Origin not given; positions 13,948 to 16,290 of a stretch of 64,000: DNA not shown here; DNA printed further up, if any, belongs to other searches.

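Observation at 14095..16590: Orphan V-type proteolipid gene abutting a UvrD-family helicase gene that has no canonical start codon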

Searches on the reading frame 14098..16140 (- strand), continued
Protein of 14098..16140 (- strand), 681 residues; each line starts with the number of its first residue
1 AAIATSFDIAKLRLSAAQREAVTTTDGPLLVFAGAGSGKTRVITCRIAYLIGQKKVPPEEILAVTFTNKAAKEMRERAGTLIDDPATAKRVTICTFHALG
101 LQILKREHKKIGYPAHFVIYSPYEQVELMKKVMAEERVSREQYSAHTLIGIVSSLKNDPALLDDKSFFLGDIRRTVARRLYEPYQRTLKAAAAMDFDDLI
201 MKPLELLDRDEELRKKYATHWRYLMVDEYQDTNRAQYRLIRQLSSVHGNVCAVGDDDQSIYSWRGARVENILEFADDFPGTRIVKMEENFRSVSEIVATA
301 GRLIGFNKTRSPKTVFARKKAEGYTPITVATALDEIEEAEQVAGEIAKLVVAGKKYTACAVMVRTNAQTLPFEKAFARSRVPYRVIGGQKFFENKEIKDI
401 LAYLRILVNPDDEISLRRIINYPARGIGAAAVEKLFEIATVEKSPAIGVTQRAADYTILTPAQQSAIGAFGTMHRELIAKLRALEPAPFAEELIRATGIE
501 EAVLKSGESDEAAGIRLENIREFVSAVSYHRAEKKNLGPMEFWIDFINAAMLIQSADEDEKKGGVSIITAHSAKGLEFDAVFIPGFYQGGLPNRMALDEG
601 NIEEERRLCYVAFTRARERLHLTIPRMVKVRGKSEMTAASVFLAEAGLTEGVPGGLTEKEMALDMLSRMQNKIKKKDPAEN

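Call 26: find_homologous_proteins(query=window:14098-16134:-, max_evalue=1e-50)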
Query window:14098-16134:- (679 aa): 8000 proteins with E <= 1e-50 among 8000 candidates; the best 120 are listed.
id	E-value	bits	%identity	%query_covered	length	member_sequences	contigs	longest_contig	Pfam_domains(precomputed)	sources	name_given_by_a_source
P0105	0.0e+0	1382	100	92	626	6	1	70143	PF13538.13,PF01443.25,PF13361.13,PF13245.13,PF00580.28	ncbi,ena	-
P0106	0.0e+0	1095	72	99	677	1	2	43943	PF13538.13,PF01443.25,PF13604.13,PF13361.13,PF13245.13,PF00580.28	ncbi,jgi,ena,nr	ncbi:MAG TPA: UvrD-helicase domain-containing protein [bacterium]|nr:UvrD-helicase domain-containing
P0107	0.0e+0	1081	71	99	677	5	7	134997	PF13538.13,PF01443.25,PF13604.13,PF13361.13,PF13245.13,PF00580.28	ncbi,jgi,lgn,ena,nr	ncbi:MAG TPA: UvrD-helicase domain-containing protein [bacterium]|nr:UvrD-helicase domain-containing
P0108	0.0e+0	1054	71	99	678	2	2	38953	PF13538.13,PF01443.25,PF13604.13,PF13361.13,PF13245.13,PF00580.28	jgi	-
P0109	0.0e+0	1024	68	100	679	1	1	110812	PF13538.13,PF13087.13,PF01443.25,PF13604.13,PF13361.13,PF13245.13,PF00580.28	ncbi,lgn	-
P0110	0.0e+0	1018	68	99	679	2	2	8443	PF13538.13,PF13087.13,PF01443.25,PF13604.13,PF13361.13,PF13245.13,PF00580.28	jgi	-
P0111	4.6e-237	807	56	97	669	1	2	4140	PF13538.13,PF13087.13,PF01443.25,PF13604.13,PF13361.13,PF13245.13,PF00580.28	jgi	-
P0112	5.5e-233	793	55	97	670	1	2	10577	PF13538.13,PF01443.25,PF13604.13,PF13361.13,PF13245.13,PF00580.28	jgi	-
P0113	6.8e-230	783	55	97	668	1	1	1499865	PF13538.13,PF01443.25,PF13604.13,PF13361.13,PF13245.13,PF00580.28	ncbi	-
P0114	3.7e-218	744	54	97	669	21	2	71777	PF13538.13,PF01443.25,PF13604.13,PF13361.13,PF13245.13,PF00580.28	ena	-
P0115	1.0e-216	740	53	97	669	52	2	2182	PF13538.13,PF01443.25,PF13604.13,PF13361.13,PF13245.13,PF00580.28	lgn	-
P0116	1.7e-216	739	53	97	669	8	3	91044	PF13538.13,PF01443.25,PF13604.13,PF13361.13,PF13245.13,PF00580.28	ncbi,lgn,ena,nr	ncbi:UvrD-helicase domain-containing protein [bacterium]|nr:UvrD-helicase domain-containing protein 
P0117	1.7e-216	739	54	97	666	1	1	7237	PF13538.13,PF01443.25,PF13604.13,PF13361.13,PF13245.13,PF00580.28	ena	-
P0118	4.2e-216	737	54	97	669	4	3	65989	PF13538.13,PF01443.25,PF13604.13,PF13361.13,PF13245.13,PF00580.28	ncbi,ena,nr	ncbi:UvrD-helicase domain-containing protein [bacterium]|nr:UvrD-helicase domain-containing protein 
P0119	5.1e-216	737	53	97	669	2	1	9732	PF13538.13,PF01443.25,PF13604.13,PF13361.13,PF13245.13,PF00580.28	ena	-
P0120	1.8e-215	735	53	97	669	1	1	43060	PF13538.13,PF01443.25,PF13604.13,PF13361.13,PF13245.13,PF00580.28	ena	-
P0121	2.3e-215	735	53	97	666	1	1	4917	PF13538.13,PF01443.25,PF13604.13,PF13361.13,PF13245.13,PF00580.28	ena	-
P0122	2.7e-215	735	53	97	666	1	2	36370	PF13538.13,PF01443.25,PF13604.13,PF13361.13,PF13245.13,PF00580.28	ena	-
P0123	4.0e-215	734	54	98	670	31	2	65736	PF13538.13,PF01443.25,PF13604.13,PF13361.13,PF13245.13,PF00580.28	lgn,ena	-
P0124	5.8e-215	734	54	97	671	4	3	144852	PF13538.13,PF01443.25,PF13604.13,PF13361.13,PF13245.13,PF00580.28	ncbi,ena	-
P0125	7.7e-215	733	53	97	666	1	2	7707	PF13538.13,PF01443.25,PF13604.13,PF13361.13,PF13245.13,PF00580.28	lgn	-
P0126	6.0e-214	730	54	95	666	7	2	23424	PF13538.13,PF01443.25,PF13604.13,PF13361.13,PF13245.13,PF13401.13,PF00580.28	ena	-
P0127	9.3e-214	730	53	97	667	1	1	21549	PF13538.13,PF01443.25,PF13604.13,PF13361.13,PF13245.13,PF00580.28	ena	-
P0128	1.1e-213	729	52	97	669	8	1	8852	PF13538.13,PF01443.25,PF13604.13,PF13361.13,PF13245.13,PF00580.28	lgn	-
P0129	1.5e-213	729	53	97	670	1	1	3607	PF13538.13,PF01443.25,PF13604.13,PF13361.13,PF13245.13,PF00580.28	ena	-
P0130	1.9e-213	729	53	97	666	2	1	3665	PF13538.13,PF01443.25,PF13604.13,PF13361.13,PF13245.13,PF00580.28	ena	-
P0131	2.0e-213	729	53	97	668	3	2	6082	PF13538.13,PF01443.25,PF13604.13,PF13361.13,PF13245.13,PF00580.28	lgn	-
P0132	2.4e-213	728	53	97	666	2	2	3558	PF13538.13,PF01443.25,PF13604.13,PF13361.13,PF13245.13,PF00580.28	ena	-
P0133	4.1e-213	728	53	98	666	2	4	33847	PF13538.13,PF01443.25,PF13604.13,PF13361.13,PF13245.13,PF00580.28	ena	-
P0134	1.1e-212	726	53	94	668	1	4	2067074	PF13538.13,PF01443.25,PF13604.13,PF13361.13,PF13245.13,PF00580.28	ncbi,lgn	ncbi:MAG: ATP-dependent helicase [bacterium]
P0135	1.7e-212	726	54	94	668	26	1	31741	PF13538.13,PF01443.25,PF13604.13,PF13361.13,PF13245.13,PF00580.28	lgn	-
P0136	2.5e-212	725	54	97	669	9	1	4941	PF13538.13,PF01443.25,PF13604.13,PF13361.13,PF13245.13,PF00580.28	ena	-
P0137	2.8e-212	725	53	98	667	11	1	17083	PF13538.13,PF01443.25,PF13604.13,PF13361.13,PF13245.13,PF00580.28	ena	-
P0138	2.9e-212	725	53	98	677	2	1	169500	PF13538.13,PF01443.25,PF13604.13,PF13361.13,PF13245.13,PF00580.28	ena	-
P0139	3.3e-212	725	53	97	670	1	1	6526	PF13538.13,PF01443.25,PF13604.13,PF13361.13,PF13245.13,PF00580.28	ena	-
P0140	6.5e-212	724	53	97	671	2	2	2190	PF13538.13,PF01443.25,PF13604.13,PF13361.13,PF13245.13,PF00580.28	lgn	-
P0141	7.9e-212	723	53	97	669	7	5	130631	PF13538.13,PF01443.25,PF13604.13,PF13361.13,PF13245.13,PF00580.28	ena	-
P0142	1.2e-210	719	52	97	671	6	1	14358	PF13538.13,PF01443.25,PF13604.13,PF13361.13,PF13245.13,PF00580.28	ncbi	-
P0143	2.7e-210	718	53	98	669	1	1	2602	PF13538.13,PF01443.25,PF13604.13,PF13361.13,PF13245.13,PF00580.28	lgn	-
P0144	2.8e-210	718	54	94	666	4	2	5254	PF13538.13,PF01443.25,PF13604.13,PF13361.13,PF13245.13,PF00580.28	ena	-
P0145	3.3e-210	718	52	94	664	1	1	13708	PF13538.13,PF13087.13,PF01443.25,PF13604.13,PF13361.13,PF13245.13,PF00580.28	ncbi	-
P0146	4.8e-210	717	54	95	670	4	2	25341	PF13538.13,PF01443.25,PF13604.13,PF13361.13,PF13245.13,PF00580.28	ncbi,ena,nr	ncbi:UvrD-helicase domain-containing protein [bacterium]|nr:UvrD-helicase domain-containing protein 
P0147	5.0e-210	717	51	98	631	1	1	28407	PF13538.13,PF01443.25,PF13604.13,PF13361.13,PF13245.13,PF00580.28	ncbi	-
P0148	1.1e-206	706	51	98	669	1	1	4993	PF13538.13,PF01443.25,PF13604.13,PF13361.13,PF13245.13,PF00580.28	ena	-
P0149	3.2e-205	702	51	97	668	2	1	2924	PF13538.13,PF01443.25,PF13604.13,PF13361.13,PF13245.13,PF00580.28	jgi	-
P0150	8.9e-205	700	51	97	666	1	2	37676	PF13538.13,PF01443.25,PF13361.13,PF13245.13,PF00580.28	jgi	jgi:DNA helicase II / ATP-dependent DNA helicase PcrA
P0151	1.7e-204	699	51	98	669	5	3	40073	PF13538.13,PF01443.25,PF13604.13,PF13361.13,PF13245.13,PF00580.28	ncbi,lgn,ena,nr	ncbi:MAG TPA: UvrD-helicase domain-containing protein [bacterium]|nr:UvrD-helicase domain-containing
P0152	3.9e-204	698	50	98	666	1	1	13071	PF13538.13,PF01443.25,PF13361.13,PF13245.13,PF00580.28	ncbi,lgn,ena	-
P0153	4.6e-204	698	52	94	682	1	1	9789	PF13538.13,PF13087.13,PF01443.25,PF13361.13,PF13245.13,PF00580.28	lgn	-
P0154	1.6e-202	693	51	98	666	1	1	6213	PF13538.13,PF01443.25,PF13604.13,PF13361.13,PF13245.13,PF00580.28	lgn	-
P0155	2.3e-202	692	50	97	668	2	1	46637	PF13538.13,PF13087.13,PF01443.25,PF13604.13,PF13361.13,PF13245.13,PF00580.28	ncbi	-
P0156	7.2e-202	690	53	93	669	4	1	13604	PF13538.13,PF01443.25,PF13604.13,PF13361.13,PF13245.13,PF00580.28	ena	-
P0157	4.5e-201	688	52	94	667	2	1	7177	PF13538.13,PF01443.25,PF13604.13,PF13361.13,PF13245.13,PF00580.28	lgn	-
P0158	6.9e-200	684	49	96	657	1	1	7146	PF13538.13,PF01443.25,PF13361.13,PF13245.13,PF00580.28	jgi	-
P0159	4.1e-199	681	49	97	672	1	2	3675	PF13538.13,PF13087.13,PF01443.25,PF13604.13,PF13361.13,PF13245.13,PF00580.28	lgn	-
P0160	4.9e-199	681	52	93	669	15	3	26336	PF13538.13,PF01443.25,PF13604.13,PF13361.13,PF13245.13,PF00580.28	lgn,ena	-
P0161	1.4e-197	676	49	97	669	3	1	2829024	PF13538.13,PF01443.25,PF13604.13,PF13361.13,PF13245.13,PF00580.28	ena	-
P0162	1.6e-197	676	49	97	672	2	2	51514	PF13538.13,PF13087.13,PF01443.25,PF13604.13,PF13361.13,PF13245.13,PF00580.28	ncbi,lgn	-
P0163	6.0e-197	674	51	94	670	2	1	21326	PF13538.13,PF01443.25,PF13604.13,PF13361.13,PF13245.13,PF00580.28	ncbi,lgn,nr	ncbi:UvrD-helicase domain-containing protein [bacterium]|nr:UvrD-helicase domain-containing protein 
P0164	1.8e-196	673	50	94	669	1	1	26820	PF13538.13,PF01443.25,PF13604.13,PF13361.13,PF13245.13,PF00580.28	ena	-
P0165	1.8e-196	673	50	94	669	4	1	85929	PF13538.13,PF01443.25,PF13604.13,PF13361.13,PF13245.13,PF00580.28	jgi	-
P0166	2.9e-195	669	50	94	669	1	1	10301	PF13538.13,PF01443.25,PF13604.13,PF13361.13,PF13245.13,PF00580.28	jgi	-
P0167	4.6e-195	668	50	94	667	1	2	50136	PF13538.13,PF01443.25,PF13604.13,PF13361.13,PF13245.13,PF00580.28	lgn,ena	-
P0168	3.4e-157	543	60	63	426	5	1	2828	PF13604.13,PF13361.13,PF13245.13,PF00580.28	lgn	-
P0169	1.2e-145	505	59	60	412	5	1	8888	PF13604.13,PF13361.13,PF13245.13,PF00580.28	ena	-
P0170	2.4e-144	500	42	96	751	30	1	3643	PF13538.13,PF13086.13,PF01443.25,PF21196.4,PF13604.13,PF13361.13,PF13245.13,PF00580.28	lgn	-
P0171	6.2e-143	496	43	94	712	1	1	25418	PF13538.13,PF01443.25,PF21196.4,PF13604.13,PF13361.13,PF13245.13,PF00580.28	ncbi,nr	ncbi:MAG: DNA helicase PcrA [Thermoanaerobacteraceae bacterium]|nr:DNA helicase PcrA [Thermoanaeroba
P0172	5.2e-142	493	42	93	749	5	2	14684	PF13538.13,PF01443.25,PF21196.4,PF13604.13,PF13361.13,PF13245.13,PF00580.28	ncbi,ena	-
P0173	9.1e-142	492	43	95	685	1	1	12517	PF13538.13,PF01443.25,PF13604.13,PF13361.13,PF13245.13,PF00580.28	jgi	jgi:DNA helicase-2/ATP-dependent DNA helicase PcrA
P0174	1.2e-141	492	42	94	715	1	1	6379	PF13538.13,PF01443.25,PF21196.4,PF13604.13,PF13361.13,PF13245.13,PF00580.28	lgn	-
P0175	7.4e-141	489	42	93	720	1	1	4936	PF13538.13,PF01443.25,PF21196.4,PF13604.13,PF13361.13,PF13245.13,PF00580.28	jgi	jgi:DNA helicase-2/ATP-dependent DNA helicase PcrA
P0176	2.5e-139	484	58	58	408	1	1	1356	PF13604.13,PF13361.13,PF13245.13,PF00580.28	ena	-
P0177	4.0e-139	483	41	93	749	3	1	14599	PF13538.13,PF01443.25,PF21196.4,PF13604.13,PF13361.13,PF13245.13,PF00580.28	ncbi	-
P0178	4.7e-139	483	42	93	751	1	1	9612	PF13538.13,PF01443.25,PF21196.4,PF13604.13,PF13361.13,PF13245.13,PF00580.28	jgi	-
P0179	8.1e-139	482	40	94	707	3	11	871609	PF13538.13,PF01443.25,PF21196.4,PF13604.13,PF13361.13,PF13245.13,PF00580.28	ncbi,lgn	-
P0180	3.9e-138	480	42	98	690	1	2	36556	PF13538.13,PF01443.25,PF13604.13,PF13361.13,PF13245.13,PF00580.28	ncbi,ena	-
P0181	9.3e-138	479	43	93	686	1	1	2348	PF13538.13,PF01443.25,PF13604.13,PF13361.13,PF13245.13,PF00580.28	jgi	jgi:DNA helicase-2/ATP-dependent DNA helicase PcrA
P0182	1.5e-137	478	41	93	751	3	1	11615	PF13538.13,PF01443.25,PF21196.4,PF13604.13,PF13361.13,PF13245.13,PF00580.28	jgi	-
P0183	1.5e-137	478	42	93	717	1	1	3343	PF13538.13,PF01443.25,PF21196.4,PF13604.13,PF13361.13,PF13245.13,PF00580.28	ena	-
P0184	2.3e-137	477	40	93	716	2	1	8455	PF13538.13,PF01443.25,PF21196.4,PF13604.13,PF13361.13,PF13245.13,PF00580.28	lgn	-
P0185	3.3e-137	477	41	94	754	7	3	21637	PF13538.13,PF01443.25,PF21196.4,PF13604.13,PF13361.13,PF13245.13,PF00580.28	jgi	-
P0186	1.3e-136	475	41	94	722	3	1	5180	PF13538.13,PF01443.25,PF13604.13,PF13361.13,PF13245.13,PF00580.28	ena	-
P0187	1.7e-136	475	45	76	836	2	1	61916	PF13538.13,PF01443.25,PF21196.4,PF13604.13,PF13361.13,PF13245.13,PF00580.28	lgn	-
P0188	2.0e-136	474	41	95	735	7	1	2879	PF13538.13,PF21196.4,PF13604.13,PF13361.13,PF13245.13,PF00580.28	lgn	-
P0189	3.5e-136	473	41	93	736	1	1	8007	PF13538.13,PF13361.13,PF13245.13,PF00580.28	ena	-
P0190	3.6e-136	473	42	93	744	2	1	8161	PF13538.13,PF01443.25,PF21196.4,PF13604.13,PF13361.13,PF13245.13,PF00580.28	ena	-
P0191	3.7e-136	473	41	93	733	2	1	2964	PF13538.13,PF01443.25,PF21196.4,PF13604.13,PF13361.13,PF13245.13,PF00580.28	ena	-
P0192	3.9e-136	473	42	95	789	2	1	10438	PF13538.13,PF01443.25,PF21196.4,PF13604.13,PF13361.13,PF13245.13,PF00580.28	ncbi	ncbi:MAG TPA: UvrD-helicase domain-containing protein, partial [Thermaerobacter sp.]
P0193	5.3e-136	473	41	96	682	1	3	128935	PF13538.13,PF13604.13,PF13361.13,PF13245.13,PF00580.28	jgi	jgi:superfamily I DNA/RNA helicase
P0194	6.2e-136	473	44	76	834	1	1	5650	PF13538.13,PF01443.25,PF21196.4,PF13604.13,PF13361.13,PF13245.13,PF00580.28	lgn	-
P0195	6.9e-136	473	41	93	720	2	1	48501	PF13538.13,PF01443.25,PF21196.4,PF13604.13,PF13361.13,PF13245.13,PF00580.28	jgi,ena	-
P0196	7.0e-136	472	41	93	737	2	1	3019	PF13538.13,PF13086.13,PF01443.25,PF21196.4,PF13604.13,PF13361.13,PF13245.13,PF00580.28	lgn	-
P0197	7.4e-136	472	40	93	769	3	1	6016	PF13538.13,PF01443.25,PF21196.4,PF13604.13,PF13361.13,PF13245.13,PF00580.28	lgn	-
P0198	1.6e-135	471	43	93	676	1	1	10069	PF13538.13,PF01443.25,PF13604.13,PF13361.13,PF13245.13,PF00580.28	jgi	jgi:DNA helicase-2/ATP-dependent DNA helicase PcrA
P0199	2.1e-135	471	40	93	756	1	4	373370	PF13538.13,PF01443.25,PF21196.4,PF13604.13,PF13361.13,PF13245.13,PF00580.28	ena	-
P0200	2.1e-135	471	42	95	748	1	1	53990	PF13538.13,PF13087.13,PF01443.25,PF21196.4,PF13604.13,PF13361.13,PF13245.13,PF00580.28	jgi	jgi:DNA helicase-2/ATP-dependent DNA helicase PcrA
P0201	2.3e-135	471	40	94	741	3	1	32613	PF13538.13,PF01443.25,PF21196.4,PF13604.13,PF13361.13,PF13245.13,PF00580.28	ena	-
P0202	2.5e-135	471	41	97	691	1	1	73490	PF13538.13,PF01443.25,PF13604.13,PF13361.13,PF13245.13,PF00580.28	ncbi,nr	ncbi:MAG: hypothetical protein EXR72_02135 [Myxococcales bacterium]|nr:hypothetical protein [Myxococ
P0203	2.8e-135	471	40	93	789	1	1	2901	PF13538.13,PF01443.25,PF21196.4,PF13604.13,PF13361.13,PF13245.13,PF00580.28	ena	-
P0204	3.8e-135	470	41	95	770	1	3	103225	PF13538.13,PF01443.25,PF21196.4,PF13604.13,PF13361.13,PF13245.13,PF00580.28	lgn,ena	-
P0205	3.9e-135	470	41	95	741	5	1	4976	PF13538.13,PF01443.25,PF21196.4,PF13361.13,PF13245.13,PF00580.28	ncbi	-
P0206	5.0e-135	470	42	93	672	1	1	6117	PF13538.13,PF01443.25,PF13604.13,PF13361.13,PF13245.13,PF00580.28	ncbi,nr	ncbi:MAG TPA: UvrD-helicase domain-containing protein, partial [Coriobacteriia bacterium]|nr:UvrD-he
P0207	5.7e-135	469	44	90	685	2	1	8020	PF13538.13,PF01443.25,PF13604.13,PF13361.13,PF13245.13,PF00580.28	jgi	jgi:DNA helicase II / ATP-dependent DNA helicase PcrA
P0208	5.9e-135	469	41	96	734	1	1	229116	PF13538.13,PF01443.25,PF21196.4,PF13604.13,PF13361.13,PF13245.13,PF00580.28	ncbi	-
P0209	6.0e-135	469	41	93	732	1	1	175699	PF13538.13,PF21196.4,PF13604.13,PF13361.13,PF13245.13,PF00580.28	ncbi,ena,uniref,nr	ncbi:ATP-dependent helicase [Geobacter sp.]|uniref:ATP-dependent helicase n=2 Tax=Geobacter sp. TaxI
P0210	6.2e-135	469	40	93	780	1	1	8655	PF13538.13,PF01443.25,PF21196.4,PF13604.13,PF13361.13,PF13245.13,PF00580.28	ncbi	-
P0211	6.4e-135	469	41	93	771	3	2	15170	PF13538.13,PF01443.25,PF21196.4,PF13604.13,PF13361.13,PF13245.13,PF00580.28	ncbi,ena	-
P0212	7.2e-135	469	40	94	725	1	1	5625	PF13538.13,PF01443.25,PF13604.13,PF13361.13,PF13245.13,PF00580.28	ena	-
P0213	8.2e-135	469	41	93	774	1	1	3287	PF13538.13,PF01443.25,PF21196.4,PF13604.13,PF13361.13,PF13245.13,PF00580.28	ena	-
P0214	8.4e-135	469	40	95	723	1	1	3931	PF13538.13,PF01443.25,PF21196.4,PF13604.13,PF13361.13,PF13245.13,PF00580.28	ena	-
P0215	1.1e-134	469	42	95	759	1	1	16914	PF13538.13,PF01443.25,PF21196.4,PF13604.13,PF13361.13,PF13245.13,PF00580.28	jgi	jgi:DNA helicase-2/ATP-dependent DNA helicase PcrA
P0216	1.2e-134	468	40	90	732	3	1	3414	PF13538.13,PF01443.25,PF13604.13,PF13361.13,PF13245.13,PF00580.28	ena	-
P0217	1.2e-134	468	41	95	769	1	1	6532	PF13538.13,PF01443.25,PF21196.4,PF13604.13,PF13361.13,PF13245.13,PF00580.28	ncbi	-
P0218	1.3e-134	468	43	93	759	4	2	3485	PF13538.13,PF01443.25,PF21196.4,PF13604.13,PF13361.13,PF13245.13,PF00580.28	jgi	jgi:DNA helicase-2/ATP-dependent DNA helicase PcrA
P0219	1.5e-134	468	40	94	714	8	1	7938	PF13538.13,PF01443.25,PF21196.4,PF13604.13,PF13361.13,PF13245.13,PF00580.28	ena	-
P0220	1.5e-134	468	42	94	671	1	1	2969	PF13538.13,PF01443.25,PF13604.13,PF13361.13,PF13245.13,PF00580.28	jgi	jgi:ATP-dependent DNA helicase UvrD/PcrA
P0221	1.5e-134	468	42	93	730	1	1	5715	PF13538.13,PF13087.13,PF01443.25,PF21196.4,PF13604.13,PF13361.13,PF13245.13,PF00580.28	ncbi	-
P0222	1.5e-134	468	40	93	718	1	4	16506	PF13538.13,PF01443.25,PF21196.4,PF13604.13,PF13361.13,PF13245.13,PF13401.13,PF00580.28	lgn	-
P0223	1.6e-134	468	41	95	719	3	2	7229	PF13538.13,PF01443.25,PF21196.4,PF13604.13,PF13361.13,PF13245.13,PF00580.28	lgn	-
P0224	1.8e-134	468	41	90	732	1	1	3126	PF13538.13,PF01443.25,PF13604.13,PF13361.13,PF13245.13,PF00580.28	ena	-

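Call 28: find_encoding_contigs(protein=P0109, flank=10000, max_places=3)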
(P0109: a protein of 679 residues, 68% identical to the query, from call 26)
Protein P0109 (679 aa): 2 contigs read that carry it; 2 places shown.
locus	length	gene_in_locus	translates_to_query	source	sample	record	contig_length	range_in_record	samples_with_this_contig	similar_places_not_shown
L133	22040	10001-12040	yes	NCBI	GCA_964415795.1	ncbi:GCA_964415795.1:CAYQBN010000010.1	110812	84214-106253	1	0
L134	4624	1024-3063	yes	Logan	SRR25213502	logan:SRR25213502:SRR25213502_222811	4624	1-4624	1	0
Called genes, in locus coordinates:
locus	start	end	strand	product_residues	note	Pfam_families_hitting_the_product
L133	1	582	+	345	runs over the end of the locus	PF00106:adh_short (weak), PF01073:3Beta_HSD, PF01370:Epimerase, PF02719:Polysacc_synt_2, PF04321:RmlD_sub_bind, PF13460:NAD_binding_10, PF16363:GDP_Man_Dehyd, PF07993:NAD_binding_4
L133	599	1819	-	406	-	-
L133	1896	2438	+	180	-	PF01661:Macro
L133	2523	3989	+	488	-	PF08323:Glyco_transf_5, PF13439:Glyco_transf_4 (faint), PF00534:Glycos_transf_1, PF13692:Glyco_trans_1_4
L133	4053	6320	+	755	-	-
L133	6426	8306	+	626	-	PF06480:FtsH_ext, PF06068:TIP49 (faint), PF00004:AAA, PF07728:AAA_5 (faint), PF17862:AAA_lid_3, PF01434:Peptidase_M41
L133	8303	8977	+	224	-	-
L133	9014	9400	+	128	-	PF07238:PilZ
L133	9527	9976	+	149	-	PF00137:ATP-synt_C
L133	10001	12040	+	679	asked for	PF00580:UvrD-helicase, PF13245:AAA_19, PF13604:AAA_30 (faint), PF01443:Viral_helicase1 (faint), PF13087:AAA_12 (faint), PF13361:UvrD_C, PF13538:UvrD_C_2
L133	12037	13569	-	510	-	PF00221:Lyase_aromatic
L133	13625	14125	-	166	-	-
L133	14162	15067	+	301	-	PF04060:FeS, PF12838:Fer4_7, PF12838:Fer4_7, PF13237:Fer4_10, PF12838:Fer4_7, PF13187:Fer4_9, PF14697:Fer4_21, PF00037:Fer4, +11 more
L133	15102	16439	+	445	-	PF13375:RnfC_N, PF01512:Complex1_51K, PF10531:SLBB, PF13746:Fer4_18 (faint), PF12797:Fer4_2 (faint), PF13237:Fer4_10, PF12838:Fer4_7 (weak), PF13187:Fer4_9 (weak)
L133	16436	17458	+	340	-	PF03116:NQR2_RnfD_RnfE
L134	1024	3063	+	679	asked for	PF00580:UvrD-helicase, PF13245:AAA_19, PF13604:AAA_30 (faint), PF01443:Viral_helicase1 (faint), PF13087:AAA_12 (faint), PF13361:UvrD_C, PF13538:UvrD_C_2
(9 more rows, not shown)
